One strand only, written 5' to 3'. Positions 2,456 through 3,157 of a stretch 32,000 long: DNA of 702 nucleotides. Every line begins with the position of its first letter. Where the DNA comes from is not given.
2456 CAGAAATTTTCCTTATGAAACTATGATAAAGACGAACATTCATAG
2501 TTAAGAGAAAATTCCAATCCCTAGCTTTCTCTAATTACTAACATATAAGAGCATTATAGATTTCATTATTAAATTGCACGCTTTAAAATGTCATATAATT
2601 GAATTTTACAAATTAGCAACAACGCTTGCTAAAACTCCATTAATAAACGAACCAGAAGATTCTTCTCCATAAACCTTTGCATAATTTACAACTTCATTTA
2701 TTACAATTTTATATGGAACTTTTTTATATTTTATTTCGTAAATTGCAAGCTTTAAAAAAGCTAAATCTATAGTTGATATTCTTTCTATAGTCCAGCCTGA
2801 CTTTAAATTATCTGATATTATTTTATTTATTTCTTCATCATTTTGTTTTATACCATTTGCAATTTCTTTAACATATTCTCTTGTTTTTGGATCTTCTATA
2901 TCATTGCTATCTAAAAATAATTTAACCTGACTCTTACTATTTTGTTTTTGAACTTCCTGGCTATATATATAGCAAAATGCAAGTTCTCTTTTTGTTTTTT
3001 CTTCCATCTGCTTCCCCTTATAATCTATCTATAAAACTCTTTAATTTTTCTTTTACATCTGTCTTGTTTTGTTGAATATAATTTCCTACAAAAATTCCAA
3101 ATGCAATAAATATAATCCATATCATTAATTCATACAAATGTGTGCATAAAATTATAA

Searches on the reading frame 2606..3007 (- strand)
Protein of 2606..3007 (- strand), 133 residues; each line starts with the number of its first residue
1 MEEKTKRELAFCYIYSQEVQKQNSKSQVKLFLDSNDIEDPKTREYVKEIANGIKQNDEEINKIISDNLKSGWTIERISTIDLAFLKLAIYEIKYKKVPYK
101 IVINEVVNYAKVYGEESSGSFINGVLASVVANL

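Call 17: search_protein_families(library=pfam, proteins=[window:2606-3007:-])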
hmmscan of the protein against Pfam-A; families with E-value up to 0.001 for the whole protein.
window:2606-3007:- (133 aa): 1 family
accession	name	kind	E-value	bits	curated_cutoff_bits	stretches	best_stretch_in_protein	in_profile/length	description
PF01029.23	NusB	-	3.2e-30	105.7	23.1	1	5-129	2-131/133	NusB family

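Call 45: find_encoding_contigs(protein=window:2606-3007:-, flank=2500, max_places=10)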
Protein window:2606-3007:- (133 aa): 6 contigs read that carry it; 3 places shown.
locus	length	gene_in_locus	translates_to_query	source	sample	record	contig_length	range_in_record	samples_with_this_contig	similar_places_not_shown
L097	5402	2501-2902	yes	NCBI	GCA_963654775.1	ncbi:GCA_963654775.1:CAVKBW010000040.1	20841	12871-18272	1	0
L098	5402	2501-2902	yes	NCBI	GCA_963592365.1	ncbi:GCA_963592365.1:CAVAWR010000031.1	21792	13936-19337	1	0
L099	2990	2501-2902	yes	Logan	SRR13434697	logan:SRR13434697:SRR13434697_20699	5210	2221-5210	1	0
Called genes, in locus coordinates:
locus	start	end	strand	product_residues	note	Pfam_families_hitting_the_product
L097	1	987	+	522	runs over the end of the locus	PF00041:fn3 (faint), PF03781:FGE-sulfatase (faint)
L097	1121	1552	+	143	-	PF03780:Asp23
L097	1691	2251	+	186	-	PF03780:Asp23 (faint)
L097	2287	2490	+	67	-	-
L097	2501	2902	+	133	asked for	PF01029:NusB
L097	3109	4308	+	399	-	PF13742:tRNA_anti_2, PF01336:tRNA_anti-codon, PF02601:Exonuc_VII_L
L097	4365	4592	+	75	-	PF02609:Exonuc_VII_S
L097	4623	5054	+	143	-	PF02681:DUF212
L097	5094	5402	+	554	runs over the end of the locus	PF01268:FTHFS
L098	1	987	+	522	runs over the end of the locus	PF00041:fn3 (faint), PF03781:FGE-sulfatase (faint)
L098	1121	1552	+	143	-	PF03780:Asp23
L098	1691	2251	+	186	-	PF03780:Asp23 (faint)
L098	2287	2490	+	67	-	-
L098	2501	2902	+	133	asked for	PF01029:NusB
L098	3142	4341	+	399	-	PF13742:tRNA_anti_2, PF01336:tRNA_anti-codon, PF02601:Exonuc_VII_L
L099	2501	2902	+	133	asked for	PF01029:NusB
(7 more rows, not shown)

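Call 48: find_homologous_proteins(query=window:2606-3007:-)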
Query window:2606-3007:- (133 aa): 1977 proteins with E <= 0.001 among 1995 candidates; the best 120 are listed.
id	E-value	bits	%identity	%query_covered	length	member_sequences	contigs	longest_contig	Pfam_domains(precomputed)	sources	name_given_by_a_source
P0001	1.6e-77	275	100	100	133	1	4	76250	PF01029.24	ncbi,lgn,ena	-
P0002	3.1e-77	274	99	100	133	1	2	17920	PF01029.24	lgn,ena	-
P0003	4.9e-77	274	99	100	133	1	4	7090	PF01029.24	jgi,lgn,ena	jgi:transcription antitermination protein NusB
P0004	6.0e-77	274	98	100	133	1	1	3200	PF01029.24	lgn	-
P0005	1.2e-76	273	99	100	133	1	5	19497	PF01029.24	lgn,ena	-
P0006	1.5e-76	272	98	100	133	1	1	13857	PF01029.24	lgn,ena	-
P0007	1.7e-76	272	98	100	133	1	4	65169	PF01029.24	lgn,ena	-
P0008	2.2e-76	272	98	100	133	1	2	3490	PF01029.24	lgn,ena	-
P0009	3.3e-76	271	99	100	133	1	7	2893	PF01029.24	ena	-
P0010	3.8e-76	271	98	100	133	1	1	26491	PF01029.24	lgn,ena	-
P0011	9.8e-73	260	92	100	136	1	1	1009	PF01029.24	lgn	-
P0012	2.3e-71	256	90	100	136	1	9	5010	PF01029.24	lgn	-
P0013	2.6e-65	236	85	98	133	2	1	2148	PF01029.24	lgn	-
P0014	3.9e-65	235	83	98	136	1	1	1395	PF01029.24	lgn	-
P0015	6.6e-65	235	83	99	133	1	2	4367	PF01029.24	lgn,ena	-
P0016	5.4e-64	232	82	98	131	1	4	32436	PF01029.24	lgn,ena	-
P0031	3.1e-61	223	82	98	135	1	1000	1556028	PF01029.24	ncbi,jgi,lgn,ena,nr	ncbi:MAG: transcription antitermination factor NusB [Clostridium sp.]|jgi:N utilization substance pr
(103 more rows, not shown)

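Call 57: find_encoding_contigs(protein=P0012, flank=1500, max_places=3)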
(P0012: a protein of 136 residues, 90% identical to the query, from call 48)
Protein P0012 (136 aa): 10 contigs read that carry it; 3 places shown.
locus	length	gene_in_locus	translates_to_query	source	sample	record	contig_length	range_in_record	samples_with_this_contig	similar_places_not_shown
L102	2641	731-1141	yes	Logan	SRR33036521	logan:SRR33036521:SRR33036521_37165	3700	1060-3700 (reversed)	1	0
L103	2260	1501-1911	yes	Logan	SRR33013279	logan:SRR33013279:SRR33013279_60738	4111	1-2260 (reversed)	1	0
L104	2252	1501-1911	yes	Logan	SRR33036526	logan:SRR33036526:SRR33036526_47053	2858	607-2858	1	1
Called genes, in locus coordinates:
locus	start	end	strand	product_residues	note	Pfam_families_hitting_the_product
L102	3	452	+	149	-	?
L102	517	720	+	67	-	-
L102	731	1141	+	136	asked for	PF01029:NusB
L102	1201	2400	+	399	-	PF13742:tRNA_anti_2, PF01336:tRNA_anti-codon, PF02601:Exonuc_VII_L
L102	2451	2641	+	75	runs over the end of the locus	PF02609:Exonuc_VII_S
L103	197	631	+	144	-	PF03780:Asp23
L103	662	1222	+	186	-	-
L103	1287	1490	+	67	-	-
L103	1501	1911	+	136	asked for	PF01029:NusB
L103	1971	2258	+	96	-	?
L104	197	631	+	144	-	PF03780:Asp23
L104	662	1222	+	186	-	-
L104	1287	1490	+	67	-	-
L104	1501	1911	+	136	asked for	PF01029:NusB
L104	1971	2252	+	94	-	?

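Call 58: find_encoding_contigs(protein=P0016, flank=1500, max_places=2)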
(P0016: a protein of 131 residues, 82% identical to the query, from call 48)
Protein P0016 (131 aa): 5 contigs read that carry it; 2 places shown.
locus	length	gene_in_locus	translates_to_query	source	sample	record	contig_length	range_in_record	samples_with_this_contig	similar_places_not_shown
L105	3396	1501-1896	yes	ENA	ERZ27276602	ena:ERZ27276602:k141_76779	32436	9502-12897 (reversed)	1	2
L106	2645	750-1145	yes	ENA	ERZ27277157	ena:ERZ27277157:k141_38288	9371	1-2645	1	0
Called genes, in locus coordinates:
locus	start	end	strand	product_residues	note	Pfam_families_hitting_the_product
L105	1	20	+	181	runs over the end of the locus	-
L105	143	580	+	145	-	PF03780:Asp23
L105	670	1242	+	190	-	PF03780:Asp23 (weak)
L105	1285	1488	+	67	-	-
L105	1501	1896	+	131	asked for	PF01029:NusB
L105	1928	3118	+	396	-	PF13742:tRNA_anti_2, PF01336:tRNA_anti-codon, PF02601:Exonuc_VII_L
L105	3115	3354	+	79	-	PF02609:Exonuc_VII_S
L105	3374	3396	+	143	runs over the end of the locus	PF02681:DUF212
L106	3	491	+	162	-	?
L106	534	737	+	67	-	-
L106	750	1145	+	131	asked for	PF01029:NusB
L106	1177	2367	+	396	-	PF13742:tRNA_anti_2, PF01336:tRNA_anti-codon, PF02601:Exonuc_VII_L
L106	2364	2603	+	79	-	PF02609:Exonuc_VII_S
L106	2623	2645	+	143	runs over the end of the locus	PF02681:DUF212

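Call 59: find_encoding_contigs(protein=P0031, flank=1500, max_places=2)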
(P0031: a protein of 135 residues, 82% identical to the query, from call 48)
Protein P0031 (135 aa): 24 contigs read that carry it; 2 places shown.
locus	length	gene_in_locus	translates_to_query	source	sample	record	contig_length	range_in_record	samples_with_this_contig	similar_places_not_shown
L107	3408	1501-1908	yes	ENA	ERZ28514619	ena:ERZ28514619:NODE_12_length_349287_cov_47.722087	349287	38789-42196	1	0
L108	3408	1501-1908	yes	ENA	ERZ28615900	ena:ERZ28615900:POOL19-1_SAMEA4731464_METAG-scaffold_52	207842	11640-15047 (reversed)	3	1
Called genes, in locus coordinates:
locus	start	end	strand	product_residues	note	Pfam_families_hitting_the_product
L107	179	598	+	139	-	PF03780:Asp23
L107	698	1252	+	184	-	-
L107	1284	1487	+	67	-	-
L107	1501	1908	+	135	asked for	PF01029:NusB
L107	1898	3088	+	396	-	PF13742:tRNA_anti_2, PF01336:tRNA_anti-codon, PF02601:Exonuc_VII_L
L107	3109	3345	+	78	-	PF02609:Exonuc_VII_S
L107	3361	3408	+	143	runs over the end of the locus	PF02681:DUF212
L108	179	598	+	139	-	PF03780:Asp23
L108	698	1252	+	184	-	-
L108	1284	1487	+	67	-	-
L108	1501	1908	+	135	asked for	PF01029:NusB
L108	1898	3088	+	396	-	PF13742:tRNA_anti_2, PF01336:tRNA_anti-codon, PF02601:Exonuc_VII_L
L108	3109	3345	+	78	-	PF02609:Exonuc_VII_S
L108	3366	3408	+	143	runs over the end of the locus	PF02681:DUF212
